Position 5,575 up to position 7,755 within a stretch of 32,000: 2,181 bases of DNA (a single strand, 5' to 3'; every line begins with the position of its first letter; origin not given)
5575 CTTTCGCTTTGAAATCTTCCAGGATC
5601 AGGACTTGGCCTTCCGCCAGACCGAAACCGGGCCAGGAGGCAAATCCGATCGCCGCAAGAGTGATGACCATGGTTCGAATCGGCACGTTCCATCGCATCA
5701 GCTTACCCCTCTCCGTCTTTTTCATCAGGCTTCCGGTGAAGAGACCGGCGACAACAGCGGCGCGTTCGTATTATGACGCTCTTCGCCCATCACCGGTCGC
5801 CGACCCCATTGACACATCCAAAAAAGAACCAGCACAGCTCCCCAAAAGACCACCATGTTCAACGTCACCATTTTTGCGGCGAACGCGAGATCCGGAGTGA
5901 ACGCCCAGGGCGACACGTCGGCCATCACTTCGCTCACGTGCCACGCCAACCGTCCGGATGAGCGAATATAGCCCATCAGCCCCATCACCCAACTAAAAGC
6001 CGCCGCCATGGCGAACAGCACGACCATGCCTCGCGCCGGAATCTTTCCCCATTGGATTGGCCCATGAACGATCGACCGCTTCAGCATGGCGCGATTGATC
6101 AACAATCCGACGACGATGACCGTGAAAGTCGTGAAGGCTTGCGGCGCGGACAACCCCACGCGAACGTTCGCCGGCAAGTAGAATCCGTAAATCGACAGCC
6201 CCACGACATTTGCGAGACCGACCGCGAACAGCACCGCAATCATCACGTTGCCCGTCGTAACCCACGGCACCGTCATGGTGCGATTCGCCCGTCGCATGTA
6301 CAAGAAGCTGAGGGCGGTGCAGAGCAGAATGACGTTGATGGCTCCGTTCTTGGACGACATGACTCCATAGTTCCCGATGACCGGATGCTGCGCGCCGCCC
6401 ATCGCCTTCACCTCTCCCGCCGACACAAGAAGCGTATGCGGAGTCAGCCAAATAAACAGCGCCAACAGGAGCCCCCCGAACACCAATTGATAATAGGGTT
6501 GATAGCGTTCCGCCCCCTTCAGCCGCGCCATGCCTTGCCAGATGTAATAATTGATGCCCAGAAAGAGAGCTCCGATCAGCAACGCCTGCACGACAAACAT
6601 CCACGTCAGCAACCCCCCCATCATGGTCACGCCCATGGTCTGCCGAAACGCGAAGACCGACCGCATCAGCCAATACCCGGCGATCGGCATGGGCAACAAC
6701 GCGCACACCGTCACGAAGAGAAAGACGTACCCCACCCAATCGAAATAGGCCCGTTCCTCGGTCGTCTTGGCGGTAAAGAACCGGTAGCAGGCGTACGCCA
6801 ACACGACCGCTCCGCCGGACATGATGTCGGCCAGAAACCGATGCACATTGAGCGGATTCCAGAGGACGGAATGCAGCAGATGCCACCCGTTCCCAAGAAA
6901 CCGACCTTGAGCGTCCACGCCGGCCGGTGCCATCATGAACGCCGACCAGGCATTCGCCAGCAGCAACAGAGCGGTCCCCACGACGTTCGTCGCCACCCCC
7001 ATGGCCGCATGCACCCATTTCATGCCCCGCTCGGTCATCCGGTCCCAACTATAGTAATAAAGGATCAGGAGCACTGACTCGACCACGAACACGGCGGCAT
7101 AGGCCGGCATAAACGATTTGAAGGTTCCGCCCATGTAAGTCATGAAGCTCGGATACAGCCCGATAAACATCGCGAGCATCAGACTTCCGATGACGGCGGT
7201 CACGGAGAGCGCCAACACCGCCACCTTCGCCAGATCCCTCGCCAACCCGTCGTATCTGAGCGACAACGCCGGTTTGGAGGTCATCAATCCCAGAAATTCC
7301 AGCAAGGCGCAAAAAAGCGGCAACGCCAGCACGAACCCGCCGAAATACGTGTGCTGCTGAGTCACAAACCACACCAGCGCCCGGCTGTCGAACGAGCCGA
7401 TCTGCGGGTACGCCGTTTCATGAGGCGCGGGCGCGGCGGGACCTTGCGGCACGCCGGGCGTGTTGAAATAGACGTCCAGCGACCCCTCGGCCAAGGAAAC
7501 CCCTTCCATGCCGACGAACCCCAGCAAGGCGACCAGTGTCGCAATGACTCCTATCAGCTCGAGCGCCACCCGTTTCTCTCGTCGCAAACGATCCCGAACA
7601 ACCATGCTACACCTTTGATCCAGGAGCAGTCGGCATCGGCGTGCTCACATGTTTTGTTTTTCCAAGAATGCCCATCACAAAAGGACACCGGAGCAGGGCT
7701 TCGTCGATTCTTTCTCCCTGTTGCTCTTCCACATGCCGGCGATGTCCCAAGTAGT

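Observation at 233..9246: Coupled operon built around two cytochrome bd-like paralogs, with no CydB and a set of unusual periplasmic partners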

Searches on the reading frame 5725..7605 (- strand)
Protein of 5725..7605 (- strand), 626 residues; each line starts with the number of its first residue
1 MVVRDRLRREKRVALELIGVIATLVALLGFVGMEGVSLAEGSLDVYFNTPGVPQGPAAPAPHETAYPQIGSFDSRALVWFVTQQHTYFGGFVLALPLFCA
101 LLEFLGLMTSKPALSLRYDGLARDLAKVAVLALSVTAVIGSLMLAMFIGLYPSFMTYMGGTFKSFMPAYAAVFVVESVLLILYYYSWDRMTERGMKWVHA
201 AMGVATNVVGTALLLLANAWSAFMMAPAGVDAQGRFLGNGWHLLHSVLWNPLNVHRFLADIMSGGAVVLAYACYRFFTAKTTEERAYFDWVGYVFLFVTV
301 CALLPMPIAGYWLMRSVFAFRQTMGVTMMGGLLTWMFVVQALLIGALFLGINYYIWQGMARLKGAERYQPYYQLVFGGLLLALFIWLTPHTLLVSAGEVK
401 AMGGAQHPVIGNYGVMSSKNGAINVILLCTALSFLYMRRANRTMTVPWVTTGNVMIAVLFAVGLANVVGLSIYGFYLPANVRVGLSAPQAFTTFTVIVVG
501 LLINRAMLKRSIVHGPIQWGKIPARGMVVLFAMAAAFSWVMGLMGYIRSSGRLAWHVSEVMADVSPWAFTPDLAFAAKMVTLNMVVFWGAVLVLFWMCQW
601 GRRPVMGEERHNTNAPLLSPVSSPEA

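Call 4: search_protein_families(library=pfam, proteins=[window:5725-7605:-], max_evalue=0.01)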
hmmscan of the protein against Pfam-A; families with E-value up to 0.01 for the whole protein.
window:5725-7605:- (626 aa): 1 family
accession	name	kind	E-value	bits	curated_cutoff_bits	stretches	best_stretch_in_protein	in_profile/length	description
PF01654.22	Cyt_bd_oxida_I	-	1.2e-16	60.8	26.2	1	74-328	2-247/418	Cytochrome bd terminal oxidase subunit I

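Call 5: search_protein_families(library=ncbifam, proteins=[window:5725-7605:-], max_evalue=0.01)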
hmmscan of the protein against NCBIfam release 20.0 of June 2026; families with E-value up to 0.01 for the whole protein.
window:5725-7605:- (626 aa): 0 families

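Call 25: find_homologous_proteins(query=window:5725-7605:-, max_evalue=1e-10)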
Query window:5725-7605:- (626 aa): 1297 proteins with E <= 1e-10 among 8000 candidates; the best 120 are listed.
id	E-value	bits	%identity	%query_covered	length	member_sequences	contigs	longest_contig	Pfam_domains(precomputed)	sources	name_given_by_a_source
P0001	0.0e+0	1336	95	100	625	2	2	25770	PF01654.23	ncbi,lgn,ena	-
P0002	0.0e+0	1334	95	100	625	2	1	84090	PF01654.23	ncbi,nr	ncbi:MAG: cytochrome ubiquinol oxidase subunit I [Nitrospira sp.]|nr:cytochrome ubiquinol oxidase su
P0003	0.0e+0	1237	88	100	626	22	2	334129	PF01654.23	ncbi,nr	ncbi:MAG: cytochrome ubiquinol oxidase subunit I [Nitrospira sp.]|nr:cytochrome ubiquinol oxidase su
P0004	0.0e+0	1172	84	99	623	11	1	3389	PF01654.23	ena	-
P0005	0.0e+0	1172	84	99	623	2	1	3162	PF01654.23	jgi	-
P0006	0.0e+0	1169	84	99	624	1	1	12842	PF01654.23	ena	-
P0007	0.0e+0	1164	84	98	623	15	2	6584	PF01654.23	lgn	-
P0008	0.0e+0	1163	82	99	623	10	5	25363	PF01654.23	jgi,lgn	-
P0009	0.0e+0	1149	84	94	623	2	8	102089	PF01654.23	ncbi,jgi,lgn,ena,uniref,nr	ncbi:MAG: cytochrome ubiquinol oxidase subunit I [Nitrospiraceae bacterium]|jgi:hypothetical protein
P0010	0.0e+0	1149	85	94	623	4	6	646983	PF01654.23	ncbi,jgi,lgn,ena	-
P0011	0.0e+0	1148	84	94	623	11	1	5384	PF01654.23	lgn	-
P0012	0.0e+0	1145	84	94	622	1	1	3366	PF01654.23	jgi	jgi:hypothetical protein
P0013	0.0e+0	1145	84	94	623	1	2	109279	PF01654.23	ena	-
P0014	0.0e+0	1144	84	94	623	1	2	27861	PF01654.23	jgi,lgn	jgi:cytochrome d ubiquinol oxidase subunit I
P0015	0.0e+0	1143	84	94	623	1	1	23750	PF01654.23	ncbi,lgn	-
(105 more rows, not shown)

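Call 28: find_related_loci(query=A1, collection=genome_contigs, flank=10000)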
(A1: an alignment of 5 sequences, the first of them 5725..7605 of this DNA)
Query A1 (626 aa) in genome_contigs; peptide patterns used: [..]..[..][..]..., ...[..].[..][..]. (x = any residue, [..] = any of these).
600 stretches matched a pattern (row limit reached: there are more); 562 encode a relative of the query (tblastn E <= 1e-3); the best 80 are kept; 80 distinct loci.
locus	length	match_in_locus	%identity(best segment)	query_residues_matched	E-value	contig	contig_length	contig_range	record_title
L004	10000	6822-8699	98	1-626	0e+0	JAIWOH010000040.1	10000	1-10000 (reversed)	MAG: Nitrospira sp. isolate W63 contig-93_22.5, whole genome shotgun sequence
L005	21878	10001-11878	98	1-626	0e+0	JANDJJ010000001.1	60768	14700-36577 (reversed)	MAG: Nitrospira sp. isolate QZM_B4_3_Bin89 NODE_1_length_60768_cov_2.712158, whole genome shotgun sequence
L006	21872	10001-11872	95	1-625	0e+0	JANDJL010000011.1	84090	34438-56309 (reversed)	MAG: Nitrospira sp. isolate DGJ02_3_Bin65 NODE_11_length_84090_cov_3.292335, whole genome shotgun sequence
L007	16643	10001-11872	88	1-625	0e+0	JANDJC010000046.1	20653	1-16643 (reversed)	MAG: Nitrospira sp. isolate SZTDM-2_Bin289 NODE_47_length_20653_cov_1.526113, whole genome shotgun sequence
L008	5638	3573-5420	82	9-625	0e+0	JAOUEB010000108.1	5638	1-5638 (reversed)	MAG: Nitrospira sp. isolate 4_1_Jan_SF_Bin51 4_1_Jan_SF_Bin51_scaffold_7258_c1, whole genome shotgun sequence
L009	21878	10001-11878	98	1-626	0e+0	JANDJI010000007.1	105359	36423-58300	MAG: Nitrospira sp. isolate JZ-3_Bin7 NODE_7_length_105359_cov_3.003726, whole genome shotgun sequence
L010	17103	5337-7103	84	37-625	0e+0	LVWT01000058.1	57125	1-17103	MAG: Nitrospira sp. SG-bin2 contig768, whole genome shotgun sequence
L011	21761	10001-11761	85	39-625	0e+0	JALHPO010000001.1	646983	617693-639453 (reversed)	MAG: Nitrospira sp. isolate bin.260 c_000000000033, whole genome shotgun sequence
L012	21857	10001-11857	81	7-625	0e+0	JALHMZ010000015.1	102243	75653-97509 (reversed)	MAG: Nitrospira sp. isolate Bin_49_2_2 c_000000001268, whole genome shotgun sequence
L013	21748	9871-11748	81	5-625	0e+0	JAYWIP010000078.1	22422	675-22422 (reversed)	MAG: Nitrospira sp. isolate bin468 L22_k97_208613, whole genome shotgun sequence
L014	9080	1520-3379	81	9-625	0e+0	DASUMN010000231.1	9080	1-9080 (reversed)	MAG TPA_asm: Nitrospira sp. isolate SMAG_U1574 k141_381399, whole genome shotgun sequence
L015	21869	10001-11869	81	5-625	0e+0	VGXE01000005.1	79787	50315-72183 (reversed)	MAG: Nitrospira sp. isolate M_DeepCast_65m_mx_150 M_DeepCast_65m_mx_150_Ga0194120_10000421, whole genome shotgun sequenc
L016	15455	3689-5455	83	37-625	0e+0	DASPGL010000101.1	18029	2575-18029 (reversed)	MAG TPA_asm: Nitrospira sp. isolate SMAG_U16450 k141_1337507, whole genome shotgun sequence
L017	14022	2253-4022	81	36-625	0e+0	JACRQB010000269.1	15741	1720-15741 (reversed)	MAG: Nitrospirae bacterium isolate NC_groundwater_2002_Pr3_S-0.65um_55_23 SR2-18-Sp65_coassembly_scaffold_190528, whole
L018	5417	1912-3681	81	36-625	0e+0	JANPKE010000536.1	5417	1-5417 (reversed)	MAG: Nitrospirota bacterium isolate VAR_61_metabat_315 VAR_61_k141_2112056, whole genome shotgun sequence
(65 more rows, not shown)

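Call 41: search_protein_representatives(alignment_id=A1)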
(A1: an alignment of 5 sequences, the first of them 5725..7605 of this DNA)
Query: 5 sequences, 625 profile positions. Proteins with E-value up to 0.001 (for the whole library): 1088; up to 1e-10: 665; up to 1e-30: 237. The best 150 are listed.
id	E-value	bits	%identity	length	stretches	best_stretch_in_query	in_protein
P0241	3.5e-186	637.0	-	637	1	23-597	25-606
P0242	1.2e-184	631.9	-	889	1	61-611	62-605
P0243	3.2e-170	584.3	-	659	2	60-468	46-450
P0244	2.0e-168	578.3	-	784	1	67-604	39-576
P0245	9.0e-166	569.5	-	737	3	135-462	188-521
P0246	8.5e-163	559.7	-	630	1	12-606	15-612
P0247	1.7e-153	529.0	-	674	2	59-476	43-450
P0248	4.5e-153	527.6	-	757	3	247-444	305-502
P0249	6.9e-153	527.0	-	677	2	170-612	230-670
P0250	1.8e-144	499.2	-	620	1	51-616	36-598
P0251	6.8e-143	494.0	-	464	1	179-622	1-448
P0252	5.5e-142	491.0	-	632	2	195-595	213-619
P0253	1.7e-140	486.1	-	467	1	20-474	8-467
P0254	1.8e-140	485.9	-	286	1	19-279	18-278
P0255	3.9e-138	478.2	-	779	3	195-456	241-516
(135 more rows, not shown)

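Call 56: find_homologous_proteins(query=P0241, max_evalue=1e-20)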
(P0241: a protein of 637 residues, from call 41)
Query P0241 (637 aa): 1220 proteins with E <= 1e-20 among 8000 candidates; the best 120 are listed.
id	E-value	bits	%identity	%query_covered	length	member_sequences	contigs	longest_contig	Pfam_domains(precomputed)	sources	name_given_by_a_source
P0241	0.0e+0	1446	100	100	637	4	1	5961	PF01654.23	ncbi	-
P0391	0.0e+0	1205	83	100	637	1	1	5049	PF01654.23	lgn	-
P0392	0.0e+0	1188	80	100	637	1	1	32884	PF01654.23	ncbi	-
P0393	0.0e+0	1181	81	100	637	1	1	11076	PF01654.23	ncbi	ncbi:MAG: cytochrome ubiquinol oxidase subunit I [Nitrospiria bacterium]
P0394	0.0e+0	1033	72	98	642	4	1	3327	PF01654.23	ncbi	ncbi:MAG: cytochrome ubiquinol oxidase subunit I [Nitrospiria bacterium]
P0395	1.8e-285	967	68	97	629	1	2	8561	PF01654.23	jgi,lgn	-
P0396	6.2e-284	962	69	95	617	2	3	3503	PF01654.23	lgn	-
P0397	3.5e-280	949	66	99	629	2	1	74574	PF01654.23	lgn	-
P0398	1.1e-278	945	66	99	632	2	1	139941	PF01654.23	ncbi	-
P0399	6.7e-278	942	67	95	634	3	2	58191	PF01654.23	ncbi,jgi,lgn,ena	-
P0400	1.9e-277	940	66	98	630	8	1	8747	PF01654.23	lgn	-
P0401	4.4e-277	939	71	89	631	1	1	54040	-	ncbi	ncbi:MAG: cytochrome ubiquinol oxidase subunit I [Nitrospiria bacterium]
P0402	1.3e-274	931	65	96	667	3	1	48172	PF01654.23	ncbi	-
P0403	2.4e-274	930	68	95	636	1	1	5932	PF01654.23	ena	-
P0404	7.3e-274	929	67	97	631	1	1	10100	PF01654.23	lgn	-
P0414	1.0e-262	892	64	97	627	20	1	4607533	PF01654.23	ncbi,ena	-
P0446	4.2e-192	658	53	90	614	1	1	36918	-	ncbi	-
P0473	6.6e-164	565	44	91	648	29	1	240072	PF01654.23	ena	-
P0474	8.2e-164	565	45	90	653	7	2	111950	PF01654.23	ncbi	ncbi:MAG: cytochrome ubiquinol oxidase subunit I [Nitrospirales bacterium]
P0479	1.7e-161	557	45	93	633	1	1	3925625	PF01654.23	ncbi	-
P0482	2.9e-161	557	44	88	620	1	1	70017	PF01654.23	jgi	jgi:cytochrome bd-type quinol oxidase subunit 1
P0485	4.0e-161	556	45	93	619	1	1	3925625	PF01654.23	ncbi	ncbi:cytochrome ubiquinol oxidase subunit I [Nitrospira sp. Kam-Ns4a]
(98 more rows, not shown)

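Call 57: find_encoding_contigs(protein=P0414, flank=10000, max_places=2)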
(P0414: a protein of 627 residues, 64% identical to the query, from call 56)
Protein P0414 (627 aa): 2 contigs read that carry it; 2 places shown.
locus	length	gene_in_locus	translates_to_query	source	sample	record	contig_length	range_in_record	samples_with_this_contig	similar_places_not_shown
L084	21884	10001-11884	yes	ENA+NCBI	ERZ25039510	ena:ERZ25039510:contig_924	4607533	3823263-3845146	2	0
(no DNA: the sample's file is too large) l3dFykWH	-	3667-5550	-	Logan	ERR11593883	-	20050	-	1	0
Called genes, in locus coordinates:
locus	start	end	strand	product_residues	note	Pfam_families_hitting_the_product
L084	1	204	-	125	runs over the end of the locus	-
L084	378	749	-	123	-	PF00581:Rhodanese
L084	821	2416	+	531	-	PF00890:FAD_binding_2 (faint), PF01266:DAO, PF12831:FAD_oxidored (weak), PF13450:NAD_binding_8 (weak), PF16901:DAO_C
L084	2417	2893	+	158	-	PF13474:SnoaL_3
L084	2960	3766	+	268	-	-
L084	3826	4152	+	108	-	PF07883:Cupin_2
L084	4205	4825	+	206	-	PF02570:CbiC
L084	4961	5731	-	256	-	PF00194:Carb_anhydrase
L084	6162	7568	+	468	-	PF01512:Complex1_51K, PF10531:SLBB, PF10589:NADH_4Fe-4S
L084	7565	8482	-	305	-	PF13964:Beta-prop_Calicin, PF24681:Kelch_KLHDC2_KLHL20_DRC7, PF24981:Beta-prop_ATRN-LZTR1, PF01344:Kelch_1, PF24681:Kelch_KLHDC2_KLHL20_DRC7, PF13415:Beta-prop_FBX42, PF25210:Kelch_FKB95, PF01344:Kelch_1, +4 more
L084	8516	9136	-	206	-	-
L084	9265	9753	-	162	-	PF10604:Polyketide_cyc2, PF03364:Polyketide_cyc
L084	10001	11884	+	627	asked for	PF01654:Cyt_bd_oxida_I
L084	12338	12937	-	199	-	PF13505:OMP_b-brl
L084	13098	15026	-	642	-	PF25225:DUF7843, PF13387:Lnb_N, PF25222:DUF7840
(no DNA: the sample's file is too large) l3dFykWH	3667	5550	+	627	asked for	PF01654:Cyt_bd_oxida_I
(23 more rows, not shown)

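Call 58: find_encoding_contigs(protein=P0392, flank=10000, max_places=2)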
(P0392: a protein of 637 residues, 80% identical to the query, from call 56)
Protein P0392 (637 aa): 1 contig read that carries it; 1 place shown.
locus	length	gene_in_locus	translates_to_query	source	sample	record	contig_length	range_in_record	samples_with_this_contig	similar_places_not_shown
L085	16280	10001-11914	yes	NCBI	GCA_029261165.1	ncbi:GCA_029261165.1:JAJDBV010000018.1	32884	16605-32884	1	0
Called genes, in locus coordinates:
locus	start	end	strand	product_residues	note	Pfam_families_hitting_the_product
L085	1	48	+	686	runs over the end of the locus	PF00596:Aldolase_II, PF00106:adh_short, PF08659:KR, PF13561:adh_short_C2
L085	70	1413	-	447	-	PF01590:GAF, PF13185:GAF_2, PF13492:GAF_3 (weak), PF00990:GGDEF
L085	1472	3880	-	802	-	PF02743:dCache_1, PF00672:HAMP, PF01590:GAF, PF13185:GAF_2, PF00512:HisKA, PF02518:HATPase_c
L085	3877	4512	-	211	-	-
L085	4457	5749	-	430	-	PF07396:Porin_O_P (weak)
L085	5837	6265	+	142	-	PF13474:SnoaL_3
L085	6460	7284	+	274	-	-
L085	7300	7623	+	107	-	PF07883:Cupin_2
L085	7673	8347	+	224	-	PF02570:CbiC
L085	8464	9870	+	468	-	PF01512:Complex1_51K, PF10531:SLBB (weak), PF10589:NADH_4Fe-4S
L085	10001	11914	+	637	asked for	PF01654:Cyt_bd_oxida_I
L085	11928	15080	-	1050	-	PF01433:Peptidase_M1, PF04389:Peptidase_M28, PF01546:Peptidase_M20 (weak)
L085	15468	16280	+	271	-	?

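Call 59: find_encoding_contigs(protein=P0485, flank=10000, max_places=1)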
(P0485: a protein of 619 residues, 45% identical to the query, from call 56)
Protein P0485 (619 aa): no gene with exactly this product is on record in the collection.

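Call 60: find_encoding_contigs(protein=P0446, flank=10000, max_places=1)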
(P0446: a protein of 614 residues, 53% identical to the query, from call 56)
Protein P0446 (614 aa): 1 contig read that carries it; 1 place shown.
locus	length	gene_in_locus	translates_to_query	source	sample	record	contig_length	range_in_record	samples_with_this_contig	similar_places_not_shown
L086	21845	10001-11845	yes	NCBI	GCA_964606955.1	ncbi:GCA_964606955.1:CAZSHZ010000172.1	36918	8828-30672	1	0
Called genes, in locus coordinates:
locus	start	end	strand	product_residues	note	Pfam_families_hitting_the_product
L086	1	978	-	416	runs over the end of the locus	PF05221:AdoHcyase, PF00670:AdoHcyase_NAD, PF07991:KARI_N (faint)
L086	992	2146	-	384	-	PF00438:S-AdoMet_synt_N, PF02772:S-AdoMet_synt_M, PF02773:S-AdoMet_synt_C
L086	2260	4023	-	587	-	PF13442:Cytochrome_CBB3, PF00034:Cytochrom_C, PF13442:Cytochrome_CBB3 (weak), PF09459:EB_dh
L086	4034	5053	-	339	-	-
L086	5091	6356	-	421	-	-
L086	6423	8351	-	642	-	PF01654:Cyt_bd_oxida_I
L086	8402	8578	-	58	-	-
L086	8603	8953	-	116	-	-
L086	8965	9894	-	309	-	PF03781:FGE-sulfatase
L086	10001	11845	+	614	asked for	-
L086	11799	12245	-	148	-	PF08369:PCP_red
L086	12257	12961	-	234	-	PF04238:DUF420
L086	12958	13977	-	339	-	PF08100:Dimerisation (weak), PF00891:Methyltransf_2, PF13489:Methyltransf_23, PF13847:Methyltransf_31 (weak), PF08242:Methyltransf_12 (weak), PF13649:Methyltransf_25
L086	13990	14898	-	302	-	-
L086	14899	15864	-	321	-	PF14686:fn3_3 (weak), PF13620:CarboxypepD_reg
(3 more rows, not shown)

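Call 62: find_encoding_contigs(protein=P0474, flank=10000, max_places=1)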
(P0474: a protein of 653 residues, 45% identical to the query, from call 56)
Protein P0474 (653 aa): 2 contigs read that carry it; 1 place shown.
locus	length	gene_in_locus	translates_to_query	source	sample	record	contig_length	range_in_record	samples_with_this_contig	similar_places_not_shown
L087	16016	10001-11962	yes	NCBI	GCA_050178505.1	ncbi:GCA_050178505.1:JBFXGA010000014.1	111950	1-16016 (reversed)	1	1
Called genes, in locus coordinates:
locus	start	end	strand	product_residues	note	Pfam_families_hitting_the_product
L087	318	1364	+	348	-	PF13439:Glyco_transf_4, PF13579:Glyco_trans_4_4 (weak), PF00534:Glycos_transf_1, PF13692:Glyco_trans_1_4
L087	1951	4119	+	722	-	PF14742:GDE_N_bis, PF06202:GDE_C, PF22422:MGH1-like_GH, PF17389:Bac_rhamnosid6H (weak)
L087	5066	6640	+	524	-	PF01590:GAF, PF13185:GAF_2, PF13492:GAF_3, PF00158:Sigma54_activat, PF14532:Sigma54_activ_2, PF00004:AAA (weak), PF25601:AAA_lid_14, PF02954:HTH_8, +3 more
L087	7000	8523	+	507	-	PF01590:GAF, PF13185:GAF_2, PF13492:GAF_3, PF00158:Sigma54_activat, PF01078:Mg_chelatase (faint), PF14532:Sigma54_activ_2, PF25601:AAA_lid_14, PF02954:HTH_8 (weak)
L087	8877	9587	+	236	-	PF00923:TAL_FSA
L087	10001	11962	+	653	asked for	PF01654:Cyt_bd_oxida_I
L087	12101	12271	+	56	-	-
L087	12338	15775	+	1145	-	PF04879:Molybdop_Fe4S4 (faint), PF00384:Molybdopterin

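Call 71: find_encoding_contigs(protein=P0479, flank=10000, max_places=1)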
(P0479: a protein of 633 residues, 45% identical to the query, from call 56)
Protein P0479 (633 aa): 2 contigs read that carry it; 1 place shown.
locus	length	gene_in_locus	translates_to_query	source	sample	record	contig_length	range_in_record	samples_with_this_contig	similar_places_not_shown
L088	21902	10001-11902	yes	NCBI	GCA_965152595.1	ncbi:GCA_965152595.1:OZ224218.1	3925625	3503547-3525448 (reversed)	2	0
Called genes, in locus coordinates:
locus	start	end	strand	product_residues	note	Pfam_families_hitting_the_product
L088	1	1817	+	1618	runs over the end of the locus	PF07731:Cu-oxidase_2 (faint), PF07732:Cu-oxidase_3 (faint)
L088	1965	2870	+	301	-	PF14686:fn3_3 (weak), PF13620:CarboxypepD_reg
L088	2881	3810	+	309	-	PF14686:fn3_3 (weak), PF13620:CarboxypepD_reg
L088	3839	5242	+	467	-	PF12717:Cnd1 (faint), PF12895:ANAPC3 (weak), PF13432:TPR_16 (weak), PF13513:HEAT_EZ (faint), PF21581:SCD (faint), PF23227:HEAT_MROH2B_C (faint), PF13646:HEAT_2 (weak), PF13646:HEAT_2, +7 more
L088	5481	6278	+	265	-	-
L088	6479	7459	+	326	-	PF08100:Dimerisation, PF00891:Methyltransf_2, PF13489:Methyltransf_23, PF05175:MTS, PF13649:Methyltransf_25, PF13847:Methyltransf_31 (weak), PF08241:Methyltransf_11 (weak), PF08242:Methyltransf_12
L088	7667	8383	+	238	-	PF04238:DUF420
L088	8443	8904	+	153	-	PF08369:PCP_red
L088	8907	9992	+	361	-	-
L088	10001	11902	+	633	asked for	PF01654:Cyt_bd_oxida_I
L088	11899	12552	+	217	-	PF11249:DUF3047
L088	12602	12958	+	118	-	-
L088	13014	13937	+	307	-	PF03781:FGE-sulfatase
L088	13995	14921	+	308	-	PF03781:FGE-sulfatase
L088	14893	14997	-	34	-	-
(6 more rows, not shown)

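Call 72: find_encoding_contigs(protein=P0473, flank=10000, max_places=1)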
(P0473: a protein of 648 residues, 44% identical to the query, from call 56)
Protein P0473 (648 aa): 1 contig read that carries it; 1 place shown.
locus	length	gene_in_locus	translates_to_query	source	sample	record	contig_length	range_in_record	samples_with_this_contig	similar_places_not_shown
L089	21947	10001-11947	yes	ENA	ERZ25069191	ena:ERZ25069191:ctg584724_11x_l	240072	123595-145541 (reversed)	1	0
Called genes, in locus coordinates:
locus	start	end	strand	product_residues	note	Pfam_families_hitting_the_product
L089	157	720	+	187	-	PF03079:ARD, PF07883:Cupin_2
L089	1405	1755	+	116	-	-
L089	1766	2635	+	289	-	PF00702:Hydrolase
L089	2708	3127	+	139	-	PF14347:DUF4399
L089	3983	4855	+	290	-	PF01842:ACT, PF00551:Formyl_trans_N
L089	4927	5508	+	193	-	PF18306:LDcluster4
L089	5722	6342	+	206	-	-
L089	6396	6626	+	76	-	-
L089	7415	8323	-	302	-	-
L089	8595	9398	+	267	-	PF03781:FGE-sulfatase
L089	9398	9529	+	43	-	-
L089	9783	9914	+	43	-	-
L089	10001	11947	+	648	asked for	PF01654:Cyt_bd_oxida_I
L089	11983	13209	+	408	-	-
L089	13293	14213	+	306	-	PF13442:Cytochrome_CBB3 (weak), PF00034:Cytochrom_C (faint)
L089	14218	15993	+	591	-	PF13442:Cytochrome_CBB3, PF00034:Cytochrom_C (weak), PF13442:Cytochrome_CBB3 (weak), PF09459:EB_dh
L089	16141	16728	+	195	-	PF12804:NTP_transf_3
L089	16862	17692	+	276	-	PF01075:Glyco_transf_9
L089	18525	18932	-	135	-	-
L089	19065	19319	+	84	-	-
